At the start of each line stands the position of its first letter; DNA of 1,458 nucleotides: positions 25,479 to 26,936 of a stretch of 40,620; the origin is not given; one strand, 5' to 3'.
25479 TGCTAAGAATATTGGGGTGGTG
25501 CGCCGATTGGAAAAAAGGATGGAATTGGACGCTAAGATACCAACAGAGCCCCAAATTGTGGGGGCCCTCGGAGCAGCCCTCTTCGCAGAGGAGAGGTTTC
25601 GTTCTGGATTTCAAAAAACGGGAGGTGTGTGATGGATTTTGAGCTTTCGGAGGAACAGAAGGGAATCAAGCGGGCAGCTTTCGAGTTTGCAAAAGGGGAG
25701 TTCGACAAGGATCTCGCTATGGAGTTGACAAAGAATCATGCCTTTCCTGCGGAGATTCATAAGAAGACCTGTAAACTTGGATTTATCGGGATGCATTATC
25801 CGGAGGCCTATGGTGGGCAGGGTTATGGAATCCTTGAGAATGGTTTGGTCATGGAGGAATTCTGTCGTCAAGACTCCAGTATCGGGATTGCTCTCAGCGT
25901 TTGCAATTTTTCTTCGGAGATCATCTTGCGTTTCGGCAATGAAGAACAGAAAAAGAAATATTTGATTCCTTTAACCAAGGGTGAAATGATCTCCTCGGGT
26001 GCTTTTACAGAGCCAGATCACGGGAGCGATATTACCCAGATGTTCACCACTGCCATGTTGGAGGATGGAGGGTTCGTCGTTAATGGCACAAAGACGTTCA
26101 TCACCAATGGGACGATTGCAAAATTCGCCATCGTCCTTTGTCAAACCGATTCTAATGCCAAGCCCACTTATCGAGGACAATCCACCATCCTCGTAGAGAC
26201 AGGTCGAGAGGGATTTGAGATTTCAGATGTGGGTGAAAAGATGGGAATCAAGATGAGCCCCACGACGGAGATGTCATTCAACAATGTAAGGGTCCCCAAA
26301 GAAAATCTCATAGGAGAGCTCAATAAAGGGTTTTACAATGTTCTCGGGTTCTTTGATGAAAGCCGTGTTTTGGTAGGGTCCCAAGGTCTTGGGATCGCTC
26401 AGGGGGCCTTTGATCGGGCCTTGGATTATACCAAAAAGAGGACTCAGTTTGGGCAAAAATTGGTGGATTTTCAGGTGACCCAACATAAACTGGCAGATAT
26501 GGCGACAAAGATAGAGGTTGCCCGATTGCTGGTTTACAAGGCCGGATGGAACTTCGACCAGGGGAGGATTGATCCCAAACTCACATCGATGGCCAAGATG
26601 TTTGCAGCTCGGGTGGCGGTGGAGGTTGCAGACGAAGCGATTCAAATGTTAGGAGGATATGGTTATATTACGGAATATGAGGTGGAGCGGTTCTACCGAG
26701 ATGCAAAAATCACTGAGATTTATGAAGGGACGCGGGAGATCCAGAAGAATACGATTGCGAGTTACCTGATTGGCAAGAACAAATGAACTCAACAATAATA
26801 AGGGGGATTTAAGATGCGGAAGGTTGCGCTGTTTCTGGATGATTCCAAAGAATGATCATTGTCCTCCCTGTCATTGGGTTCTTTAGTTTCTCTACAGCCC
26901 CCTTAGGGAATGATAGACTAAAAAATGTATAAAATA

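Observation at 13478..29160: TetR-headed cluster uniting two B12 acyl-CoA mutases with an ATP-driven HgdAB/BCR-type Fe-S radical enzyme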

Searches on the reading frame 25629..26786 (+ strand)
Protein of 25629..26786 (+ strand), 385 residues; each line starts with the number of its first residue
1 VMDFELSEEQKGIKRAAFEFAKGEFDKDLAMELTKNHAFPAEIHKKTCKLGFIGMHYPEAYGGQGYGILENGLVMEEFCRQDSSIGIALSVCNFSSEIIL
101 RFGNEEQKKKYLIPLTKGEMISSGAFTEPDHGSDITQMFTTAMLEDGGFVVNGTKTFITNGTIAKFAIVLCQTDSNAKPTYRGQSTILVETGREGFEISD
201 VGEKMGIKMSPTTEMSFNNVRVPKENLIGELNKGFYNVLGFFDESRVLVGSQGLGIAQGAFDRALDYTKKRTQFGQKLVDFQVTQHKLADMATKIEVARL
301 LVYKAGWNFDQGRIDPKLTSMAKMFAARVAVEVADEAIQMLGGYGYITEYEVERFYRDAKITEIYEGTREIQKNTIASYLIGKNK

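Call 4: search_protein_families(library=pfam, proteins=[window:25629-26786:+])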
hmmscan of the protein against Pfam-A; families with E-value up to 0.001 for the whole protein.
window:25629-26786:+ (385 aa): 5 families
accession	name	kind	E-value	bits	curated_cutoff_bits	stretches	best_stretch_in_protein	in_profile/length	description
PF00441.29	Acyl-CoA_dh_1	-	3e-55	186.9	22.4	1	232-378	1-147/150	Acyl-CoA dehydrogenase, C-terminal domain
PF02771.21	Acyl-CoA_dh_N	-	7.8e-29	100.8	22.9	1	7-119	1-113/113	Acyl-CoA dehydrogenase, N-terminal domain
PF02770.24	Acyl-CoA_dh_M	-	1.6e-25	89.5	33.3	1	125-220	3-97/97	Acyl-CoA dehydrogenase, middle domain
PF08028.16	Acyl-CoA_dh_2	-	5.3e-25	88.7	22.7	1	249-369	3-133/134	Acyl-CoA dehydrogenase, C-terminal domain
PF22924.1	ACOX_C_alpha1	-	9.7e-05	22.7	27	1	317-381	105-169/169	Acyl-CoA oxidase, C-alpha1 domain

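Call 5: search_protein_families(library=ncbifam, proteins=[window:25629-26786:+], max_evalue=0.00001)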
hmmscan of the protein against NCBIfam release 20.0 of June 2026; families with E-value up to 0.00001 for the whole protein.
window:25629-26786:+ (385 aa): 23 families
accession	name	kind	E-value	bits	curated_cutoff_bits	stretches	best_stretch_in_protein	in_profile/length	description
NF042972.1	AcrlCoAredClosAcrC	equivalog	5.8e-115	384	640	1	2-380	1-376/378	acryloyl-CoA reductase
NF045552.1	GlutCoADH_Des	equivalog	9.1e-88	295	470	1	2-383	1-382/387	glutaryl-CoA dehydrogenase Acd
NF043006.1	CyhCrbnylCoADH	equivalog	7.3e-86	288.5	650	1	27-380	24-375/380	cyclohexane-1-carbonyl-CoA dehydrogenase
NF008997.0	PRK12341.1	equivalog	2.9e-75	253.7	537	1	2-372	1-368/382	acyl-CoA dehydrogenase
NF053553.1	prodigi_MBC_PigA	equivalog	2.7e-74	250.6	500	1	2-378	1-377/381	prodigiosin MBC biosynthesis dehydrogenase PigA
NF042439.1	SulpropCoADesulf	equivalog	6.2e-74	249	600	1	16-383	3-373/379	3-sulfinopropanoyl-CoA desulfinase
NF058590.1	AcCoDHFadEBacil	equivalog_domain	2.4e-73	247.6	600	1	5-382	20-412/586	acyl-CoA dehydrogenase FadE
NF002885.1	PRK03354.1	equivalog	2e-67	227.9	540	1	2-376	1-369/378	crotonobetainyl-CoA dehydrogenase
NF045652.1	ProlPCPDhRedW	equivalog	1.4e-65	221.5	650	1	11-379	5-372/376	L-prolyl-[peptidyl-carrier protein] dehydrogenase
TIGR03207.1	cyc_hxne_CoA_dh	equivalog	4e-57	193.6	575.35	1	6-377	1-368/372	cyclohexanecarboxyl-CoA dehydrogenase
NF052270.1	Staph_DH_FadE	equivalog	2.4e-49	168.2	600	1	75-383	92-396/400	acyl-CoA dehydrogenase FadE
TIGR03203.1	pimD_small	equivalog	7e-32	110.9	652.7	1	3-363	1-359/378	pimeloyl-CoA dehydrogenase small subunit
TIGR03204.1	pimC_large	equivalog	5.4e-30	104.5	623.85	1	49-342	51-340/395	pimeloyl-CoA dehydrogenase large subunit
NF037942.1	ac_ACP_DH_MbtN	equivalog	2.6e-25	88.9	700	1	83-377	70-362/376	mycobactin biosynthesis acyl-ACP dehydrogenase MbtN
TIGR04022.1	sulfur_SfnB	equivalog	4.6e-24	85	430.9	1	30-369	25-369/391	SfnB family sulfur acquisition oxidoreductase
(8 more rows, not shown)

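Call 58: find_related_loci(query=window:25629-26786:+, collection=metagenome_contigs, flank=10000)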
Query window:25629-26786:+ (385 aa) in metagenome_contigs; peptide patterns used: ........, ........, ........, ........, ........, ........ (x = any residue, [..] = any of these).
600 stretches matched a pattern (row limit reached: there are more); 549 encode a relative of the query (tblastn E <= 1e-3); the best 80 are kept; 80 distinct loci.
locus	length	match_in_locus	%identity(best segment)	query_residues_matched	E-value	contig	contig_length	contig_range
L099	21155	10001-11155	95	1-385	0e+0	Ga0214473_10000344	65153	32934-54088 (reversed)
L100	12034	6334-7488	90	1-385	0e+0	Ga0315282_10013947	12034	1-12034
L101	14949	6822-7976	89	1-385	0e+0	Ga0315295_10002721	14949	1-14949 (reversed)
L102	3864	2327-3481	89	1-385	0e+0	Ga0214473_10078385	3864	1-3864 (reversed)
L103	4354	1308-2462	84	1-385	0e+0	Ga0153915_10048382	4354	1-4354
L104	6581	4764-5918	82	1-385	0e+0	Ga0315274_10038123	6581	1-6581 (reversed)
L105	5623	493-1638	74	2-383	0e+0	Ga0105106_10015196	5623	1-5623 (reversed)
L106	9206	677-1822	74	2-383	0e+0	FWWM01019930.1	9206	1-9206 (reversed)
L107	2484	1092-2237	74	2-383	0e+0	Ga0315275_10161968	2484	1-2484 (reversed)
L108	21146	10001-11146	74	2-383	0e+0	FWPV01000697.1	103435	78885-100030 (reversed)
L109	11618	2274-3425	73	2-385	0e+0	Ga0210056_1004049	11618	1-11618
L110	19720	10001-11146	74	2-383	0e+0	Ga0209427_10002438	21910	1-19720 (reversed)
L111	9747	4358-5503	74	2-383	0e+0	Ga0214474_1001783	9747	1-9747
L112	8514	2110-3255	73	2-383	0e+0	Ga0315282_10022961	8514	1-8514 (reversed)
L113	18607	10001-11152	73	2-385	0e+0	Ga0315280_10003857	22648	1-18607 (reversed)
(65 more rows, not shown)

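Call 62: search_protein_families(library=pfam, proteins=[L101:8007-9164:+, L101:9167-9601:+, L101:9624-10403:+, L101:10419-11834:+, L101:1672-3345:+, L101:3454-3861:+, L099:11186-12343:+, L099:12291-12782:+, L099:12928-14493:-, L099:15415-15909:-], max_evalue=0.0001)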
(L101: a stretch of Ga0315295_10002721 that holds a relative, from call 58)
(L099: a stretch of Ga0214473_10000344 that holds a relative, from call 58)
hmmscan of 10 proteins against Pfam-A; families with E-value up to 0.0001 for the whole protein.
L101:8007-9164:+ (385 aa): 5 families
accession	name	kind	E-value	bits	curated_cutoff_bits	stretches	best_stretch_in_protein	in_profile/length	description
PF22691.2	Thiolase_C_1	-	7.4e-53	178.6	28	1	241-383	3-143/144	Thiolase C-terminal domain-like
PF00108.29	Thiolase_N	-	9.4e-23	81.3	26.4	1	11-223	8-260/260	Thiolase, N-terminal domain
PF02803.24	Thiolase_C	-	9.4e-13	48.3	27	1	258-379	23-119/123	Thiolase, C-terminal domain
PF00109.32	ketoacyl-synt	-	2.9e-06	27.5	20.8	0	80-120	170-210/252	Beta-ketoacyl synthase, N-terminal domain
PF02801.28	Ketoacyl-synt_C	-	5.8e-05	23.5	20.8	0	257-284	25-52/119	Beta-ketoacyl synthase, C-terminal domain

L101:9167-9601:+ (144 aa): 2 families
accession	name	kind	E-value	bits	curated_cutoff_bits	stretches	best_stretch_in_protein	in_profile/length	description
PF01796.24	OB_ChsH2_C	-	7.9e-14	51.8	27.1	1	56-127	1-62/65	ChsH2, C-terminal OB-fold domain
PF12172.15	zf-ChsH2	-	4e-10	39.7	23.2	1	21-55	3-37/37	ChsH2, rubredoxin-like zinc ribbon domain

L101:9624-10403:+ (259 aa): 2 families
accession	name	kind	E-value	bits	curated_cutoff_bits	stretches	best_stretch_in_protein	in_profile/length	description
PF00378.25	ECH_1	-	2e-74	250.6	27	1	11-258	3-250/251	Enoyl-CoA hydratase/isomerase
PF16113.10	ECH_2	-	3.6e-41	142.2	27.2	1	15-189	2-179/335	Enoyl-CoA hydratase/isomerase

L101:10419-11834:+ (471 aa): 6 families
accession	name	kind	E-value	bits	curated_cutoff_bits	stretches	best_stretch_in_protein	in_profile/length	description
PF01593.30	Amino_oxidase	-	1.7e-22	80.8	19.8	1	12-453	1-443/443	Flavin containing amine oxidoreductase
PF13450.12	NAD_binding_8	-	1.6e-17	63.9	21.9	1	7-72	1-67/68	NAD(P)-binding Rossmann-like domain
PF01266.30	DAO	-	4.3e-11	43.4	27.9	1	5-262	2-202/353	FAD dependent oxidoreductase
PF12831.13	FAD_oxidored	-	9.7e-11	42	27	1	4-96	1-93/416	FAD dependent oxidoreductase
PF00890.30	FAD_binding_2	-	1.2e-10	41.6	20.4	1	5-42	2-38/414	FAD binding domain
PF01946.23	Thi4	-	8.8e-06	25.6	26.2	1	4-41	19-57/235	Thi4 family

L101:1672-3345:+ (557 aa): 1 family
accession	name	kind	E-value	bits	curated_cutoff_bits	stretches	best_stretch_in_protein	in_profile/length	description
PF01642.28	MM_CoA_mutase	-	3.1e-227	755.6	22.1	1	37-549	2-512/512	Methylmalonyl-CoA mutase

L101:3454-3861:+ (135 aa): 1 family
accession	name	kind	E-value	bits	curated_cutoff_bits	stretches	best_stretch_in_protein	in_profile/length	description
PF02310.24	B12-binding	-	3.4e-26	91.9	32.1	1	8-121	2-117/121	B12 binding domain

L099:11186-12343:+ (385 aa): 5 families
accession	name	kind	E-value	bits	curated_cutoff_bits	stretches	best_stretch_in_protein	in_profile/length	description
PF22691.2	Thiolase_C_1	-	1.6e-50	171.1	28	1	241-383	3-143/144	Thiolase C-terminal domain-like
PF00108.29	Thiolase_N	-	3.2e-28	99.3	26.4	1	11-223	8-260/260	Thiolase, N-terminal domain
PF02803.24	Thiolase_C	-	2.7e-09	37.1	27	1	262-365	27-112/123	Thiolase, C-terminal domain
PF00109.32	ketoacyl-synt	-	3e-07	30.7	20.8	1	76-117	166-207/252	Beta-ketoacyl synthase, N-terminal domain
PF08545.16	ACP_syn_III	-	2.7e-06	27.6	24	0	80-131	3-54/80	3-Oxoacyl-[acyl-carrier-protein (ACP)] synthase III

L099:12291-12782:+ (163 aa): 2 families
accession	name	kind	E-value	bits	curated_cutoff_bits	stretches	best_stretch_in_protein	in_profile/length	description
PF01796.24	OB_ChsH2_C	-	1.5e-09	38.1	27.1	1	74-146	1-62/65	ChsH2, C-terminal OB-fold domain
PF12172.15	zf-ChsH2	-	7.8e-09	35.6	23.2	1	43-72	7-36/37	ChsH2, rubredoxin-like zinc ribbon domain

L099:12928-14493:- (521 aa): 0 families

L099:15415-15909:- (164 aa): 0 families
